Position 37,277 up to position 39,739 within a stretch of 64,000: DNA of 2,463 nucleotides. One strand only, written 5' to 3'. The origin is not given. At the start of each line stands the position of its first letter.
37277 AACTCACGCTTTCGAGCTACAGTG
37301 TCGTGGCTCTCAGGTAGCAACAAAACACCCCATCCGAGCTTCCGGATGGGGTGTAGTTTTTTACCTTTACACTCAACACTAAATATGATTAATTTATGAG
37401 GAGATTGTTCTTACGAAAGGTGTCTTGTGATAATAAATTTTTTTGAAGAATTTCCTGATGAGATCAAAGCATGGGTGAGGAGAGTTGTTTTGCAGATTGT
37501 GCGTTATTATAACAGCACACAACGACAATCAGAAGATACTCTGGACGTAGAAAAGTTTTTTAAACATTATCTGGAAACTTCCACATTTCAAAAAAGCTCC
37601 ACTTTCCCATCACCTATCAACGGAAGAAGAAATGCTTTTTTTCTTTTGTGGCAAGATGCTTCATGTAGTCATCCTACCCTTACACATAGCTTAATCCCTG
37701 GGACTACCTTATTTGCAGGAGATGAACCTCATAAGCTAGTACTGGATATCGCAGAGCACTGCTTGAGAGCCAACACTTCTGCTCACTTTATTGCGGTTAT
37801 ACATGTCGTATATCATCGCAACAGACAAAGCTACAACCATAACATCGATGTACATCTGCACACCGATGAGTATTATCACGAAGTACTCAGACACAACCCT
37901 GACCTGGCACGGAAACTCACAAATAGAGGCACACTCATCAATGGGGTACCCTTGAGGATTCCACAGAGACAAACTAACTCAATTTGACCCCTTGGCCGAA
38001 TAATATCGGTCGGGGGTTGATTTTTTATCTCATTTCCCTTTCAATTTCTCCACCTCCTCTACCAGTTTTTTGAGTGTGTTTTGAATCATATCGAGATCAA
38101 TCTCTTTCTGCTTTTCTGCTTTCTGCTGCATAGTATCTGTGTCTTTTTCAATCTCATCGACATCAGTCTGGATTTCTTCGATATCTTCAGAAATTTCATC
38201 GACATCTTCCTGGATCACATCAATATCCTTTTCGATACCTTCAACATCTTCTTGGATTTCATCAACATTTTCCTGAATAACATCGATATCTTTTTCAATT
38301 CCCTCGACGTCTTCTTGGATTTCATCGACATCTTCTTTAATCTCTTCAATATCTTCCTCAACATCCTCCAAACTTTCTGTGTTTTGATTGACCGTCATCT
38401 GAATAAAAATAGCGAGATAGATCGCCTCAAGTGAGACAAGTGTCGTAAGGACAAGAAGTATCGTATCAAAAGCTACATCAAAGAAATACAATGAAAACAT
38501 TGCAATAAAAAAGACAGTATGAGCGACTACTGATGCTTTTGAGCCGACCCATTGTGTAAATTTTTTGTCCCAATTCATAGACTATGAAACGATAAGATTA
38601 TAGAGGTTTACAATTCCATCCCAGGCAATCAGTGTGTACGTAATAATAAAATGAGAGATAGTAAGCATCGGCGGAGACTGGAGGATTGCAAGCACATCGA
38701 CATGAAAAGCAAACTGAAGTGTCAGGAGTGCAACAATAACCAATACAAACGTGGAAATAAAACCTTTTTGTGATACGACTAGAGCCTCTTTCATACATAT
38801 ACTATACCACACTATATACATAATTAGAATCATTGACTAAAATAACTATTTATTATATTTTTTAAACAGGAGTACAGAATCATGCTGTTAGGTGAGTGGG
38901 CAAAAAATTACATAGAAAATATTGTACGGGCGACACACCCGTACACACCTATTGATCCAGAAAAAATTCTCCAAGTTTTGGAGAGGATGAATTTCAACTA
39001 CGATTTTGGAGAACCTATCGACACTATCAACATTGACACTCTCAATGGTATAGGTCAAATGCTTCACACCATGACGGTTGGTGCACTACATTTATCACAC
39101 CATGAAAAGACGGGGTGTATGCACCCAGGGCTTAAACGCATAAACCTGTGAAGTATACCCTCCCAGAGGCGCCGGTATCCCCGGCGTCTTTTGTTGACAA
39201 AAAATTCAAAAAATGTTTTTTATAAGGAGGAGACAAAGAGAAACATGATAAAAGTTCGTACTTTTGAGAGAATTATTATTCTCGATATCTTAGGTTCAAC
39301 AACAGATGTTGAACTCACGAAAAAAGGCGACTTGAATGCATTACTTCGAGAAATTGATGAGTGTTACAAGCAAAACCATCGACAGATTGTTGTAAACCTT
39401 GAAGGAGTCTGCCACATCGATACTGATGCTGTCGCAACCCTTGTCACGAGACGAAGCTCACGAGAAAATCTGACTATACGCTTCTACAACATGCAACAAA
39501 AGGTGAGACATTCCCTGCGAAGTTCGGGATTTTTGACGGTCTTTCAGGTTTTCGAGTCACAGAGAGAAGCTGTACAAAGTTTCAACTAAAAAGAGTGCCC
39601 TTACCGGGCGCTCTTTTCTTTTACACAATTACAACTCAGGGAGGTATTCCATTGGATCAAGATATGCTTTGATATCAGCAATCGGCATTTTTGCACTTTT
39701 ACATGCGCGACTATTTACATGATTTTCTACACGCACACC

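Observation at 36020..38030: Triplet of separately transcribed ~185-aa unknown proteins with duplicated promoter/5'-UTR and terminator modules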

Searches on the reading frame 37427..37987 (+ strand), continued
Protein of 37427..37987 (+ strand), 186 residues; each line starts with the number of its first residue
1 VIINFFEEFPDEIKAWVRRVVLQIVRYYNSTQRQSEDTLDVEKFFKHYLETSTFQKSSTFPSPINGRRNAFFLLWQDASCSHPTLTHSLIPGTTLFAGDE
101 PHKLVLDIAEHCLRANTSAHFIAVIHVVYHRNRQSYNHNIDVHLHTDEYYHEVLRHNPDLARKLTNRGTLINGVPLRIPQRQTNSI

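Call 92: search_solved_structures(query=A10, max_evalue=10)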
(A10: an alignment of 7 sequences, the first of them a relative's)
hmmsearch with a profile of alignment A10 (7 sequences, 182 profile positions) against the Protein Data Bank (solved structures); distinct sequences matched with E-value up to 10: 6.
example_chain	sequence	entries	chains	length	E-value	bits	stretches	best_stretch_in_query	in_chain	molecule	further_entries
1g3g_A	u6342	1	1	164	0.084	16.2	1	117-178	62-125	PROTEIN KINASE SPK1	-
1g6g_A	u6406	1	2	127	0.093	16.1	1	118-178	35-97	PROTEIN KINASE RAD53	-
1j4o_A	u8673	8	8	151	0.11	15.8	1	117-178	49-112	PROTEIN KINASE SPK1 | Serine/threonine-protein kinase RAD53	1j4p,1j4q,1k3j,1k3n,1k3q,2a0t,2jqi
5t2s_A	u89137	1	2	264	0.2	15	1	118-178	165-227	DDK kinase regulatory subunit DBF4,Serine/threonine-protein kinase RAD53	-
5t2f_A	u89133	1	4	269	0.22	14.9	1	118-178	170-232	DDK kinase regulatory subunit DBF4,Serine/threonine-protein kinase RAD53 chimeric protein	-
5xzv_A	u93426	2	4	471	0.45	13.8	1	117-178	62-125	Serine/threonine-protein kinase RAD53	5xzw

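Call 93: search_solved_structures(query=A10, max_evalue=1, show_alignments=2)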
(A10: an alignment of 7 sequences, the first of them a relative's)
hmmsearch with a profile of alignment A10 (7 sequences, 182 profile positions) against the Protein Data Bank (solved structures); distinct sequences matched with E-value up to 1: 6.
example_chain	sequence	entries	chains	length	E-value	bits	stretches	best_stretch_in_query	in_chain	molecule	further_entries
1g3g_A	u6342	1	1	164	0.084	16.2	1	117-178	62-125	PROTEIN KINASE SPK1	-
1g6g_A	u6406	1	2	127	0.093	16.1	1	118-178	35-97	PROTEIN KINASE RAD53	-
1j4o_A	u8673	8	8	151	0.11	15.8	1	117-178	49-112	PROTEIN KINASE SPK1 | Serine/threonine-protein kinase RAD53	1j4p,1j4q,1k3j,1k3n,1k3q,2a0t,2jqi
5t2s_A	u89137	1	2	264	0.2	15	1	118-178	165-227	DDK kinase regulatory subunit DBF4,Serine/threonine-protein kinase RAD53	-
5t2f_A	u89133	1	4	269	0.22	14.9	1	118-178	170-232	DDK kinase regulatory subunit DBF4,Serine/threonine-protein kinase RAD53 chimeric protein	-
5xzv_A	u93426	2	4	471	0.45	13.8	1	117-178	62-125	Serine/threonine-protein kinase RAD53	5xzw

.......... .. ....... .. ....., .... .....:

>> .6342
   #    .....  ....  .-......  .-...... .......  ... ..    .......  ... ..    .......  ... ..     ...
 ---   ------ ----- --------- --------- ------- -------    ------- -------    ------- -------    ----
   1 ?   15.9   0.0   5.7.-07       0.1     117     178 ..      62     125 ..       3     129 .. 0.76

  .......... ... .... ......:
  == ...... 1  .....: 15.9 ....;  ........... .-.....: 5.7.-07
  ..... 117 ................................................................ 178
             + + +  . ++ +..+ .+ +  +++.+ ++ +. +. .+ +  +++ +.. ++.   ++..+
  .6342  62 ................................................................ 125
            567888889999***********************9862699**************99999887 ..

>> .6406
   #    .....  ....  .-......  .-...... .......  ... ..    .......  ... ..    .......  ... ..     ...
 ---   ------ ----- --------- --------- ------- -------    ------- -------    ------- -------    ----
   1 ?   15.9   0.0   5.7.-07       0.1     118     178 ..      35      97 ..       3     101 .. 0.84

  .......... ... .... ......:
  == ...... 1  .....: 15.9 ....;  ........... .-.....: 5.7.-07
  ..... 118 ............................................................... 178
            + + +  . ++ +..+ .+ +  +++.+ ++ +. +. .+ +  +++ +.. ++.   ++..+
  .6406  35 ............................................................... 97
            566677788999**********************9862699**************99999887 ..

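Call 94: search_protein_families(library=pfam, alignment_id=A10, max_evalue=10)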
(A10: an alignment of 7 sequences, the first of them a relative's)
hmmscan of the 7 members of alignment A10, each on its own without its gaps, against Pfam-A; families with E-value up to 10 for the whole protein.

A. member 1, P0002 (181 aa): 0 families

B. families by the number of members that match (of 7 scanned): 0 families

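Call 106: find_related_loci(query=A8, collection=viral_contigs, flank=5000)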
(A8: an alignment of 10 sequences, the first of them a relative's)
Query A8 (188 aa) in viral_contigs; peptide patterns used: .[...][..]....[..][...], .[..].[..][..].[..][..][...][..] (x = any residue, [..] = any of these).
28 stretches matched a pattern, but none encodes a relative of the query by tblastn (E <= 1e-3).

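Call 107: find_related_loci(query=A10, collection=viral_contigs, flank=5000)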
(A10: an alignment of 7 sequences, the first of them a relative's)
Query A10 (181 aa) in viral_contigs; peptide patterns used: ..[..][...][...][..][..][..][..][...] (x = any residue, [..] = any of these).
9 stretches matched a pattern, but none encodes a relative of the query by tblastn (E <= 1e-3).

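Call 108: search_protein_families(library=pfam, alignment_id=A8, max_evalue=1)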
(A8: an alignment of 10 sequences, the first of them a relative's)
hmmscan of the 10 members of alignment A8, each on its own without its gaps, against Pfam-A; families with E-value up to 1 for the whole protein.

A. member 1, P0003 (188 aa): 1 family
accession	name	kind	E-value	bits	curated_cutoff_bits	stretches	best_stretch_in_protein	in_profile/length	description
PF25383.1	PH_alsin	-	0.014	15.7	40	1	121-173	62-109/110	Alsin PH-like domain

B. families by the number of members that match (of 10 scanned): 4 families
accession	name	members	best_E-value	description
PF25383.1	PH_alsin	2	0.014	Alsin PH-like domain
PF04221.18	RelB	1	0.035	RelB antitoxin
PF08661.17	Rep_fac-A_3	1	0.058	Replication factor A protein 3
PF17479.7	DUF3048_C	1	0.066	Protein of unknown function (DUF3048) C-terminal domain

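Call 110: find_encoding_contigs(protein=P0011, flank=6000, max_places=3)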
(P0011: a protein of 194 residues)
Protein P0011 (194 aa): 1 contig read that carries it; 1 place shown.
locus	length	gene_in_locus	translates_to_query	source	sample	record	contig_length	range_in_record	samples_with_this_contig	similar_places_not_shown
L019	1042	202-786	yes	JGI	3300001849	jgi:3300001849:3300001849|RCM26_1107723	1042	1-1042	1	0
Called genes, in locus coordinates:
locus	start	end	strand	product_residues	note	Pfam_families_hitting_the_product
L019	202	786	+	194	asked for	-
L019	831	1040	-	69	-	?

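Call 111: find_encoding_contigs(protein=P0012, flank=6000, max_places=3)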
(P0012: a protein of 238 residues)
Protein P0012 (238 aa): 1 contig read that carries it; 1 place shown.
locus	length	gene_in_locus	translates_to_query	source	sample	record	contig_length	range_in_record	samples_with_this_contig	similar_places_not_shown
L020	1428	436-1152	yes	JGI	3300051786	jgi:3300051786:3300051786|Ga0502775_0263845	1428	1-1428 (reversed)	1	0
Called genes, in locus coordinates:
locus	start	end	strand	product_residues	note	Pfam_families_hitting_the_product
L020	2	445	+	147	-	?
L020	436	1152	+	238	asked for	-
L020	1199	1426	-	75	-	?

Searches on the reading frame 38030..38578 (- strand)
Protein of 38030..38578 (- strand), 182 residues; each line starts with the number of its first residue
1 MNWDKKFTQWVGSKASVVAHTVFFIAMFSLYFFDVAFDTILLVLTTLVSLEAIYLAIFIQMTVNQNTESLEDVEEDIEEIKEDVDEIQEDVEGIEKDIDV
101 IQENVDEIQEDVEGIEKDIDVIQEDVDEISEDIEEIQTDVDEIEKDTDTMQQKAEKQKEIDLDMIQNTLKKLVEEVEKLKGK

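Call 6: search_protein_families(library=pfam, proteins=[window:38030-38578:-], max_evalue=1)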
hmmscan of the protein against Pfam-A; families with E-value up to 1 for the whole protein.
window:38030-38578:- (182 aa): 112 families (the best 25 are shown)
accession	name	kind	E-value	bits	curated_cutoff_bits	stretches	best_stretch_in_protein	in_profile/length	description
PF06103.16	DUF948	-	3.6e-06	27.5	37.2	2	53-113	11-71/89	Bacterial protein of unknown function (DUF948)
PF06419.17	COG6_N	-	1.3e-05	25.8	27.4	3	106-156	29-79/114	Conserved oligomeric complex COG6, N-terminal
PF06009.19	Laminin_II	-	1.4e-05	25.6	33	2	75-114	3-42/138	Laminin Domain II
PF10473.14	CENP-F_leu_zip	-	1.6e-05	25.4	34.5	1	70-178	5-115/140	Leucine-rich repeats of kinetochore protein Cenp-F/LEK1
PF10241.14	KxDL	-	2.5e-05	24.9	27.2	2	114-157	38-81/86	Uncharacterized conserved protein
PF04728.18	LPP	-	2.9e-05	24.7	29.1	2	120-155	3-38/53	Lipoprotein leucine-zipper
PF06160.17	EzrA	-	3.2e-05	22.9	39.6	1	64-157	340-433/557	Septation ring formation regulator, EzrA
PF07889.17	DUF1664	-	6.2e-05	23.5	34.6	2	65-123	63-121/124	Protein of unknown function (DUF1664)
PF10779.14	XhlA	-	0.00015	22.3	34.7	2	63-104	6-47/67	Haemolysin XhlA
PF07888.16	CALCOCO1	-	0.00019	21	36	1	63-174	53-164/496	Calcium binding and coiled-coil domain (CALCOCO1) like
PF25762.1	HAUS1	-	0.00024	21.4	40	1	70-181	109-219/236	HAUS augmin-like complex subunit 1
PF05531.17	NPV_P10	-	0.00034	21.5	29.8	2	87-144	9-62/75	Nucleopolyhedrovirus P10 protein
PF04136.21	COG3_N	-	0.00034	21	27.9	2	62-123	5-66/147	Conserved oligomeric Golgi complex subunit 3, N-terminal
PF02646.22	RmuC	-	0.00066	19.3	26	2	101-162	224-286/291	RmuC family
PF06818.20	Fez1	-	0.00067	20.6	34.4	1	63-180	40-142/199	Fez1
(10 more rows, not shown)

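Call 7: search_protein_families(library=ncbifam, proteins=[window:38030-38578:-], max_evalue=1)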
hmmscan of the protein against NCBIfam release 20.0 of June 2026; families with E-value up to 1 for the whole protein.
window:38030-38578:- (182 aa): 69 families (the best 25 are shown)
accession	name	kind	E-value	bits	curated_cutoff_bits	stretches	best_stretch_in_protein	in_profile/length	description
TIGR02168.1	SMC_prok_B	equivalog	7.7e-08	30.5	567.35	1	63-178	856-971/1181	chromosome segregation protein SMC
NF047516.1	LA_3659_fam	equivalog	4.4e-07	29.7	36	1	61-175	61-172/221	LA_3659 family protein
NF047514.1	SpiroCoCo_N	equivalog_domain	4.4e-07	29.7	75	1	61-175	61-172/221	SpiroCoCo family coiled-coil protein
NF045487.1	ASRP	equivalog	6.5e-07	28.3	300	1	66-179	154-261/593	archaea-specific SMC-related protein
TIGR02169.1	SMC_prok_A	equivalog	6.6e-07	27.4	729.4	1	64-180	671-786/1165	chromosome segregation protein SMC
NF053525.1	thylo_ssr2422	subfamily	1.9e-06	28.2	38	2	61-109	1-50/77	ssr2422 family thylakoid membrane protein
NF003034.1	PRK03918.1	equivalog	2.8e-06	25.6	700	1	62-179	194-315/878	DNA double-strand break repair ATPase Rad50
NF047515.1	SpiroCoCo_C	equivalog_domain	6.8e-06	25.4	125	1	63-179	116-233/313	SpiroCoCo family coiled-coil protein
TIGR04320.1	Surf_Exclu_PgrA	domain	1e-05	25.1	70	1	66-172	254-355/360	SEC10/PgrA surface exclusion domain-containing protein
NF002572.0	PRK02224.1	equivalog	1.3e-05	23.8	1087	1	68-178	244-353/888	DNA double-strand break repair ATPase Rad50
NF041034.1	Rad50_Sulf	equivalog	2e-05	22.7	1000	1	64-180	541-655/872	DNA double-strand break repair ATPase Rad50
NF040598.1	Ala_zip_lipo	subfamily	3.3e-05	24.3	43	2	118-156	23-61/90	Lpp/OprI family alanine-zipper lipoprotein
TIGR04211.1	SH3_and_anchor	equivalog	6.4e-05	22.6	65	2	67-156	65-164/198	TIGR04211 family SH3 domain-containing protein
NF041035.1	Rad50_Halo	equivalog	7.4e-05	21.3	1000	1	67-159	250-593/883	DNA double-strand break repair ATPase Rad50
NF033930.1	pneumo_PspA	exception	0.00031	19.6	850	1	64-179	153-269/659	pneumococcal surface protein A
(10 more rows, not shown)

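Call 48: search_protein_families(library=padloc, proteins=[window:38030-38578:-], max_evalue=0.1)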
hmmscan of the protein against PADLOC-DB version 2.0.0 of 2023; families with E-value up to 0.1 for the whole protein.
window:38030-38578:- (182 aa): 70 families (the best 25 are shown)
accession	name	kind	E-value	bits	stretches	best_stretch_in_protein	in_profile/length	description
PDLC00551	JetC2|JetC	-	6.9e-10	35.4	1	61-171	874-981/1365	DUF3584 domain; MukB-like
PDLC00006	DruC1|DruC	-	2.2e-07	27.8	1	68-179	168-278/626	Unknown function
PDLC00580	JetC3|JetC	-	5.2e-07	26.3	1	63-180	279-395/1068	DUF3584 domain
PDLC02668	DndD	-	1.4e-05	22.3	1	62-177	396-508/659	DndD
PDLC03864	LmuB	-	1.5e-05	21.7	1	65-177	401-511/657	-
PDLC03976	PD-Lambda-1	-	1.9e-05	21.7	1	54-172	17-128/491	-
PDLC02722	PbeC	-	1.9e-05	21.5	1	65-178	368-483/643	PbeC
PDLC02747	PbeC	-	2e-05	21.6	1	60-177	394-509/632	PbeC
PDLC03859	LmuB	-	2.3e-05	21.8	1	65-179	343-461/611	-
PDLC02753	PbeC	-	2.5e-05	20.8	1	69-180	362-473/648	PbeC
PDLC00512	JetC1|JetC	-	2.5e-05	20.5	1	62-178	683-800/1123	DUF3584 domain; MukB-like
PDLC00519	JetC1|JetC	-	3.4e-05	20.2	1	63-167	656-760/1097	DUF3584 domain; MukB-like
PDLC03865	LmuB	-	3.6e-05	20.2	1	65-178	371-485/1007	-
PDLC02709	PbeC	-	4.6e-05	20.2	1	60-158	379-478/661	PbeC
PDLC03863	LmuB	-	5e-05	20.2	1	65-170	196-435/610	-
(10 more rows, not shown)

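Call 49: search_protein_families(library=phrogs, proteins=[window:38030-38578:-], max_evalue=0.1)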
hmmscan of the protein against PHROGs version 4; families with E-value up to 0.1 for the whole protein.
window:38030-38578:- (182 aa): 54 families (the best 25 are shown)
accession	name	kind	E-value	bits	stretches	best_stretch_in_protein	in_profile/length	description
phrog_19577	-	head and packaging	1.7e-08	35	1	66-151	49-134/378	minor head protein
phrog_5553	-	unknown function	6.3e-08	33.9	1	68-158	14-104/114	-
phrog_1775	-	head and packaging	7e-08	31.4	1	64-163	517-618/1609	minor head protein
phrog_6631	-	unknown function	5.7e-07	30.3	1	41-161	8-127/251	-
phrog_4257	-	unknown function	2e-06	29.1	1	38-110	9-81/138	-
phrog_167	-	tail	5.1e-06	25.5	1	62-180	111-231/1555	tail length tape measure protein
phrog_937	-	other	6.7e-06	27.4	2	65-124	19-79/115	hemolysin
phrog_1193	-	other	7.5e-06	26.9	1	70-118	1-49/76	hemolysin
phrog_739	-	lysis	1.3e-05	26.4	1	48-112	14-78/122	Rz-like spanin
phrog_1863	-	unknown function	0.00013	22.8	1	43-127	7-96/97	-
phrog_15519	-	unknown function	0.00026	21.8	1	14-106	45-140/146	-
phrog_1272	-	tail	0.00039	19.2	1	61-180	98-224/1606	tail length tape measure protein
phrog_1009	-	unknown function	0.0004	21.4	1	31-126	2-99/103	-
phrog_1847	-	unknown function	0.00047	20.2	1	58-159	46-144/474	-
phrog_1625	-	moron, auxiliary metabolic gene and host takeover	0.00054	21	1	62-98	71-107/110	involved in bacteriocin production or immunity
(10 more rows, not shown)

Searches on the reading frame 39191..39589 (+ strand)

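Call 20: search_protein_families(library=pfam, proteins=[window:39191-39589:+], max_evalue=0.001)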
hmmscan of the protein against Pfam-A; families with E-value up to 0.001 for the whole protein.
window:39191-39589:+ (132 aa): 1 family
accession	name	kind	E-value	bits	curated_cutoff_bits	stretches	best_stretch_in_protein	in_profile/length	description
PF01740.26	STAS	-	5.8e-08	32.9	22.6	1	50-127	26-106/106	STAS domain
